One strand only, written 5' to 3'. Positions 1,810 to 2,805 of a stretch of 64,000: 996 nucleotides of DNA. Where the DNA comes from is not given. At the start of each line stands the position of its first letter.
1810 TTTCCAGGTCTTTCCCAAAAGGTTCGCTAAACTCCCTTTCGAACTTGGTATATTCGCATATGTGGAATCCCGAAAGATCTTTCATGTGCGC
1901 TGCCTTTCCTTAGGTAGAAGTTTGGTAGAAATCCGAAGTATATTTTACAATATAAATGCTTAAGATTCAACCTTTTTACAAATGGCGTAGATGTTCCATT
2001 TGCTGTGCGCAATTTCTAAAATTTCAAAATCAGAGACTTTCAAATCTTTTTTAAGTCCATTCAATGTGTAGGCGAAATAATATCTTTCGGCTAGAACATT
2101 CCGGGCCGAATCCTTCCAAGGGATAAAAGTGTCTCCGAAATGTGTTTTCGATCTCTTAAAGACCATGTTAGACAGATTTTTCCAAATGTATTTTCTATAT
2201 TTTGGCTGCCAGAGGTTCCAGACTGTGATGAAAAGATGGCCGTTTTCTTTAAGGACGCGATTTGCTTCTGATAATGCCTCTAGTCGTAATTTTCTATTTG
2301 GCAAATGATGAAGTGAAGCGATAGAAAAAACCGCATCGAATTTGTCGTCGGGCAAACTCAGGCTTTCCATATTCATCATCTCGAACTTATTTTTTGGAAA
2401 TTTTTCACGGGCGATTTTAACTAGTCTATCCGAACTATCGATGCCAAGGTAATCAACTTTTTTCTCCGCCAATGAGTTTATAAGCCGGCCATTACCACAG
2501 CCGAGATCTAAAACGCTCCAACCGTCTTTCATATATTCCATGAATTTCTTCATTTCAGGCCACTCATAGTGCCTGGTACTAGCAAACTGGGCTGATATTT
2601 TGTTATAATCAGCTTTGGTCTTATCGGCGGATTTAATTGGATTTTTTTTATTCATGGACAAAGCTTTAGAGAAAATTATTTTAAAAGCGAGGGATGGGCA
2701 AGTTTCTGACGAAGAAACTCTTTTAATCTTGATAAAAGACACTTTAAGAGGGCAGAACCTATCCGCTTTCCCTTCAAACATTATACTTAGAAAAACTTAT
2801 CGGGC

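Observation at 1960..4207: Eukaryote/archaea-type mcm5U34 wobble-modification pair (Elp3 + Trm9-like) as head-to-head genes with overlapping start codons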

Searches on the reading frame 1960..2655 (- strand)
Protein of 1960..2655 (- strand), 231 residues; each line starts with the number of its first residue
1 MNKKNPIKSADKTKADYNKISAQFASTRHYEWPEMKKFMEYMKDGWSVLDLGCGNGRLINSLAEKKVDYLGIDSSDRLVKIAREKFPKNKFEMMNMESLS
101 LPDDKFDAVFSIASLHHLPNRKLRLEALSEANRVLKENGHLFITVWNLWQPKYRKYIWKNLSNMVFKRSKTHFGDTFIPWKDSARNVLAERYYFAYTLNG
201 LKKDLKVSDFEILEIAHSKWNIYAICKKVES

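Call 3: search_protein_families(library=pfam, proteins=[window:1960-2655:-], max_evalue=0.01)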
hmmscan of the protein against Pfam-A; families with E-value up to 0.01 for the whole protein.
window:1960-2655:- (231 aa): 16 families
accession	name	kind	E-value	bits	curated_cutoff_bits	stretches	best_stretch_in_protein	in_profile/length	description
PF08241.18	Methyltransf_11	-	3.5e-22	79.3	21.2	1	49-143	1-95/95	Methyltransferase domain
PF13649.12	Methyltransf_25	-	1.6e-21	77.2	27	1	48-139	1-97/97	Methyltransferase domain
PF13847.12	Methyltransf_31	-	6e-19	68.6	27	1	43-186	2-139/145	Methyltransferase domain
PF13489.12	Methyltransf_23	-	1.4e-17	64.4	27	1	28-149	5-123/164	Methyltransferase domain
PF08242.18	Methyltransf_12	-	9.2e-17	62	30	1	49-141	1-98/98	Methyltransferase domain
PF05175.20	MTS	-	1.4e-08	35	23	1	45-164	32-157/170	Methyltransferase small domain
PF01209.24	Ubie_methyltran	-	5.5e-08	32.9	20.1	1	12-143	15-151/233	ubiE/COQ5 methyltransferase family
PF07021.18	MetW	-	3.6e-07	30.4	21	1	36-110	5-80/193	Methionine biosynthesis protein MetW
PF02353.26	CMAS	-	2e-06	27.8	27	1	42-144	60-165/273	Mycolic acid cyclopropane synthetase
PF08003.17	Methyltransf_9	-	6.7e-06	25.7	23.8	1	29-143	101-217/315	Protein of unknown function (DUF1698)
PF05148.21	Methyltransf_8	-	9.1e-05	22.9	27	1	41-169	69-181/219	Hypothetical methyltransferase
PF02390.23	Methyltransf_4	-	0.00061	19.7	24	1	47-97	4-54/173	Putative methyltransferase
PF03141.22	Methyltransf_29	-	0.00081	18.5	23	1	40-164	113-240/506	Putative S-adenosyl-L-methionine-dependent methyltransferase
PF03291.22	mRNA_G-N7_MeTrfase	-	0.0014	18.2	26.6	1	41-110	55-121/315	mRNA (guanine-N(7))-methyltransferase domain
PF13679.12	Methyltransf_32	-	0.0015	18.9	27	1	43-116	24-109/143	Methyltransferase domain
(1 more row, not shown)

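Call 4: search_protein_families(library=ncbifam, proteins=[window:1960-2655:-], max_evalue=0.01)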
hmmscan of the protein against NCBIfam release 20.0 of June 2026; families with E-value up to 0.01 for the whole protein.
window:1960-2655:- (231 aa): 56 families (the best 25 are shown)
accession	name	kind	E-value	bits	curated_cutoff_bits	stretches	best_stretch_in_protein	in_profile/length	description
NF045667.1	MTase_DVU1556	equivalog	3.3e-18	65.9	155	1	42-144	20-120/213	DVU_1556 family methyltransferase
NF043040.1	corrin_prot_MT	hypoth_equivalog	7.1e-17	61.6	180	1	38-144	34-148/216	corrinoid protein-associated methyltransferase CpaM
NF001244.0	PRK00216.1-5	equivalog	4.1e-15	55.7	216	1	16-174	20-180/236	bifunctional demethylmenaquinone methyltransferase/2-methoxy-6-polyprenyl-1,4-benzoquinol methylase UbiE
TIGR01934.1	MenG_MenH_UbiE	subfamily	2.5e-14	53.1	158.35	1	16-171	11-165/223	ubiquinone/menaquinone biosynthesis methyltransferase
TIGR01983.1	UbiG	equivalog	2.6e-13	49.8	102.95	1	42-158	47-166/228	bifunctional 2-polyprenyl-6-hydroxyphenol methylase/3-demethylubiquinol 3-O-methyltransferase UbiG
TIGR02072.1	BioC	equivalog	4.5e-12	46.3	184.95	1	44-144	34-133/244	malonyl-ACP O-methyltransferase BioC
TIGR02021.1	BchM-ChlM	equivalog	1.2e-10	41.2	158.9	1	37-123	43-136/218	magnesium protoporphyrin IX methyltransferase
NF041820.1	daptide_MTase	equivalog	2.5e-10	40.2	175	1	17-148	11-147/243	daptide-type RiPP biosynthesis methyltransferase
NF047649.1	MTase_UXPK_star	exception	2.7e-10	39.8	460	1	42-144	75-182/283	methyltransferase/UXPK-star double selenoprotein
NF001243.0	PRK00216.1-4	equivalog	6.6e-10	38.7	235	1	11-178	14-182/237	demethylmenaquinone methyltransferase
NF002463.0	PRK01683.1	equivalog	1.7e-09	37.7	297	1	47-145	34-130/258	trans-aconitate 2-methyltransferase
NF040539.1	AST_met_ArsM_2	exception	2.1e-09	37.6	240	1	36-151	46-171/262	putative arsinothricin biosynthesis methyltransferase ArsM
TIGR02752.1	MenG_heptapren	equivalog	2.5e-09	37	419.85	1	11-177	12-179/231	demethylmenaquinone methyltransferase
NF041537.1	ArsM_AhpD_UU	exception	2.5e-09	36.4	510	1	42-144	74-181/345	arsenite methyltransferase/AhpD domain selenoprotein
NF007610.0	PRK10258.1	equivalog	3.3e-08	33.2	342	1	46-144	44-139/251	malonyl-ACP O-methyltransferase BioC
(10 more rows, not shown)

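Call 5: search_solved_structures(query=window:1960-2655:-, max_evalue=0.001, show_alignments=3)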
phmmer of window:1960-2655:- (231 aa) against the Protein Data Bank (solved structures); distinct sequences matched with E-value up to 0.001: 65 (the best 60 are shown).
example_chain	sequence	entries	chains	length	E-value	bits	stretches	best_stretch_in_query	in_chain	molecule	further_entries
5cm2_Z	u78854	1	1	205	1.1e-21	81.1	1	25-228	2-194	TRNA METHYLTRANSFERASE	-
5wp4_A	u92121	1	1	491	2.5e-12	50.5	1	24-122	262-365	Phosphoethanolamine N-methyltransferase 1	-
2avn_A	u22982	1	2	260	2.6e-11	47.2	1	39-179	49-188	ubiquinone/menaquinone biosynthesis methyltransferase-related protein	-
5wp5_A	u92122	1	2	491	6.4e-11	45.9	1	25-124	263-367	Phosphomethylethanolamine N-methyltransferase 2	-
3ccf_A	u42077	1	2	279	6.3e-10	42.6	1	43-143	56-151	Cyclopropane-fatty-acyl-phospholipid synthase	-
3sm3_A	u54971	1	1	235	1.3e-09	41.6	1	40-155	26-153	SAM-dependent methyltransferases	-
3dli_A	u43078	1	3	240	5.4e-09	39.6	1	18-140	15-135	methyltransferase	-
3l8d_A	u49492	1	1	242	1.6e-08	38.1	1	37-147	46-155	Methyltransferase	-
1ve3_A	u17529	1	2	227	3.1e-08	37.1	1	37-144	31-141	hypothetical protein PH0226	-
3bkw_A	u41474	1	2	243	3.2e-08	37.1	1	30-141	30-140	S-adenosylmethionine dependent methyltransferase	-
6uv6_A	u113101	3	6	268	1.5e-07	34.9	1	47-144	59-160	D-glucose O-methyltransferase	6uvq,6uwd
1xxl_A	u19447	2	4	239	4.8e-07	33.2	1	46-143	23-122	YcgJ protein | ycgJ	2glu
9rfr_A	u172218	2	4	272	1.8e-06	31.3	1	23-143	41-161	Ubiquinone biosynthesis O-methyltransferase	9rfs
3bus_A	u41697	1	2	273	2.3e-06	31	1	42-148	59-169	Methyltransferase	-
3g5l_A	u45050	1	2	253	3.7e-06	30.3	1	30-119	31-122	Putative S-adenosylmethionine dependent methyltransferase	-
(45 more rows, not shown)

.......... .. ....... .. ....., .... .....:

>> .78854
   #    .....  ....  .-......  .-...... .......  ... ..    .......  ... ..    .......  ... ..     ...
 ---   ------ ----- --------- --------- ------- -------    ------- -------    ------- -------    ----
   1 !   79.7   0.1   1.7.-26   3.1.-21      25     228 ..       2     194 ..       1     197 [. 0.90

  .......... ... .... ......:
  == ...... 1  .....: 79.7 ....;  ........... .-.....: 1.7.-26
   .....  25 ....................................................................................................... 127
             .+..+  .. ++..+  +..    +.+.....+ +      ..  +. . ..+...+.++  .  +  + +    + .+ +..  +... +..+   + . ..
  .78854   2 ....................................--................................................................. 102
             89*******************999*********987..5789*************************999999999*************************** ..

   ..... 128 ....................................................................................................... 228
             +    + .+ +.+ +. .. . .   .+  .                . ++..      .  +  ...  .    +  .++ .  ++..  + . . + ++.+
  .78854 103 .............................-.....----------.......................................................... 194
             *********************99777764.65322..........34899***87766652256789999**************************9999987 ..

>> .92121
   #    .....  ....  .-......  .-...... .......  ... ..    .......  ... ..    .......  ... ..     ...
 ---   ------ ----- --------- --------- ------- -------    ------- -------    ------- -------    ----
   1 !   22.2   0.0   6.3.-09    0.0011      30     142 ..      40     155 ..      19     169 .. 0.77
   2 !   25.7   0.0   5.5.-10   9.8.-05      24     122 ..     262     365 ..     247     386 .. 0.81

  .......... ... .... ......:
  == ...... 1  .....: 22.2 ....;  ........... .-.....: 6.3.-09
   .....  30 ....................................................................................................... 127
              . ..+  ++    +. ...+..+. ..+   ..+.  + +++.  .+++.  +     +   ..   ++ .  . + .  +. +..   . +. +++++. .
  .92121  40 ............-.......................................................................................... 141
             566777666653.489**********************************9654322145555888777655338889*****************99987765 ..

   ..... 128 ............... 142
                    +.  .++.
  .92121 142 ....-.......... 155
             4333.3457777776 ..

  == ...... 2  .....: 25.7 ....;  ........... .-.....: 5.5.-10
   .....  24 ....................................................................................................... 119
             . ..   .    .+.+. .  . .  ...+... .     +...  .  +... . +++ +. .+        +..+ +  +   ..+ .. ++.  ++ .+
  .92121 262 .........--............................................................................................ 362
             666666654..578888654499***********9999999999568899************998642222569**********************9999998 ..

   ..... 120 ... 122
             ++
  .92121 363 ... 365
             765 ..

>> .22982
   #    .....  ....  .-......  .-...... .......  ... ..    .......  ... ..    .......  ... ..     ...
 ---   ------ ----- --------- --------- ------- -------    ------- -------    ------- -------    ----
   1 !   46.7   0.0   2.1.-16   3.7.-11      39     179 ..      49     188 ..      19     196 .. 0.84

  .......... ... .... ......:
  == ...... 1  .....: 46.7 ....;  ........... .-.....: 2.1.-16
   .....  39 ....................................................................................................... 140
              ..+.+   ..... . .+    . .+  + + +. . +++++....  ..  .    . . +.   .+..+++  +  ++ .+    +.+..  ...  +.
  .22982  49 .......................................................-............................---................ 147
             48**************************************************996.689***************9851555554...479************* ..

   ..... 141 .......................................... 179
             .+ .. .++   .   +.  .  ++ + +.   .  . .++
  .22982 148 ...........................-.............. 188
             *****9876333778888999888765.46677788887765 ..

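Call 11: find_homologous_proteins(query=window:1960-2655:-, max_evalue=0.00001)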
Query window:1960-2655:- (231 aa): 220 proteins with E <= 0.00001 among 519 candidates; the best 120 are listed.
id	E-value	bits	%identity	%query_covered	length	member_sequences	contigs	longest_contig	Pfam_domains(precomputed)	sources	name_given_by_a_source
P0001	1.6e-128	445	100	85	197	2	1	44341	PF07021.19,PF13847.13,PF13489.13,PF02353.27,PF05175.21,PF13649.13,PF01209.25,PF08241.19,PF08242.19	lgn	-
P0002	3.5e-114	399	75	99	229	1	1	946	PF07021.19,PF13847.13,PF13489.13,PF05175.21,PF13649.13,PF01209.25,PF08241.19,PF08242.19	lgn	-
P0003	2.7e-112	392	88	85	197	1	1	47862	PF07021.19,PF13847.13,PF13489.13,PF05175.21,PF13649.13,PF08241.19,PF08242.19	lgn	-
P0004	3.2e-111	389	74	96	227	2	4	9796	PF07021.19,PF13847.13,PF13489.13,PF05175.21,PF13649.13,PF01209.25,PF08241.19,PF08242.19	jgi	-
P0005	2.3e-105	370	69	96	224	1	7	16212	PF07021.19,PF13847.13,PF13489.13,PF05175.21,PF13649.13,PF01209.25,PF08241.19,PF08242.19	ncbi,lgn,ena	-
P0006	4.6e-103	362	71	99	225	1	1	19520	PF07021.19,PF13847.13,PF13489.13,PF02353.27,PF05175.21,PF13649.13,PF05148.22,PF01209.25,PF08241.19,PF08242.19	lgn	-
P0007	1.2e-101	358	70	99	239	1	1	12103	PF07021.19,PF13847.13,PF13489.13,PF13649.13,PF05148.22,PF08241.19,PF08242.19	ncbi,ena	-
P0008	1.4e-100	354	66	99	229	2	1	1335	PF07021.19,PF13847.13,PF13489.13,PF13649.13,PF01209.25,PF08241.19,PF08242.19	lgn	-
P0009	1.7e-98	347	77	85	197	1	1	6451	PF07021.19,PF13847.13,PF13489.13,PF05175.21,PF13649.13,PF08241.19,PF08242.19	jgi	-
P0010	4.3e-76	274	58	98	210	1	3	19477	PF07021.19,PF13847.13,PF13489.13,PF13649.13,PF01209.25,PF08241.19,PF08242.19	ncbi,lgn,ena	-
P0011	2.3e-75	272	58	98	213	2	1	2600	PF07021.19,PF13847.13,PF13489.13,PF05175.21,PF13649.13,PF01209.25,PF08241.19,PF08242.19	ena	-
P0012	1.0e-71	260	56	96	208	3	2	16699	PF07021.19,PF13847.13,PF13489.13,PF03848.21,PF13649.13,PF01209.25,PF08241.19,PF08242.19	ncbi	-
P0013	2.2e-66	242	60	78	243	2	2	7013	PF13847.13,PF13489.13,PF13649.13,PF03291.23,PF08241.19,PF08242.19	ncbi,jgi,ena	-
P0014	9.5e-60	220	61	70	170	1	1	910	PF13847.13,PF13489.13,PF13649.13,PF08241.19,PF08242.19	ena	-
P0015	9.8e-54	201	43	99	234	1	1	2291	PF07021.19,PF13847.13,PF13489.13,PF13649.13,PF01209.25,PF08241.19,PF08242.19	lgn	-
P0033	2.3e-48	183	43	94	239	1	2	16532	PF07021.19,PF13847.13,PF13489.13,PF02353.27,PF13649.13,PF01209.25,PF08241.19,PF08242.19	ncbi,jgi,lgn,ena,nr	ncbi:MAG: methyltransferase domain-containing protein [Actinobacteria bacterium]|nr:methyltransferas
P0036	5.4e-48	182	43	90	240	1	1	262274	PF07021.19,PF13847.13,PF13489.13,PF02353.27,PF13649.13,PF01209.25,PF08241.19,PF08242.19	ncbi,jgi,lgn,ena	ncbi:MAG: class I SAM-dependent methyltransferase [Patescibacteria group bacterium]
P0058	8.8e-46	175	41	94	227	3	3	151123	PF07021.19,PF13847.13,PF13489.13,PF05175.21,PF13649.13,PF01209.25,PF08241.19,PF08242.19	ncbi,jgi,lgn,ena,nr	ncbi:class I SAM-dependent methyltransferase [bacterium]|nr:class I SAM-dependent methyltransferase 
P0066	4.2e-45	173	39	98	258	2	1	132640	PF07021.19,PF13847.13,PF13489.13,PF02353.27,PF13649.13,PF01209.25,PF08241.19,PF08242.19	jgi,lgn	jgi:ubiquinone/menaquinone biosynthesis C-methylase UbiE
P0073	1.9e-44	170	41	99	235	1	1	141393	PF07021.19,PF13847.13,PF13489.13,PF13649.13,PF08241.19,PF08242.19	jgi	-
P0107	2.9e-41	160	37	99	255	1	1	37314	PF07021.19,PF13847.13,PF13489.13,PF13649.13,PF01209.25,PF08241.19,PF08242.19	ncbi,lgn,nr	ncbi:class I SAM-dependent methyltransferase [Candidatus Peregrinibacteria bacterium]|nr:class I SAM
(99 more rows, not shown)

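Call 28: predict_structure(alignment_id=A1)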
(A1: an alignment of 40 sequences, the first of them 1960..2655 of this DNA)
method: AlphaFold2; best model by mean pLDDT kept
length: 231 residues; sequences in the alignment: 40
mean_pLDDT: 92.5   pTM: 0.89
mean pLDDT of the five models: 92.5, 92.4, 91.3, 90.9, 89.3
residues with pLDDT >= 90: 184; 70-90: 39; 50-70: 4; < 50: 4
segments of 3 or more residues with pLDDT < 50: 1-4
pLDDT, mean of each block of 10 residues (from residue 1): 55 85 83 94 98 94 96 96 97 98 98 95 97 98 97 93 85 90 92 96 98 97 96 73
secondary structure, 60 per line:
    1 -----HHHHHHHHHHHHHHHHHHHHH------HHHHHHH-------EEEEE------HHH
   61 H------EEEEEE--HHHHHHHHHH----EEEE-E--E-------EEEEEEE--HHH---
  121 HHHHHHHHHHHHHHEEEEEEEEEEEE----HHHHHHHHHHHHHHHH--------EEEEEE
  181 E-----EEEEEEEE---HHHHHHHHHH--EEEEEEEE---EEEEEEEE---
elements in order: H6-26 H33-39 E47-51 H58-61 E68-73 H76-85 E90-93 E106-112 H121-134 E135-146 H151-166 E175-181 E187-194 H198-207 E210-217 E221-228
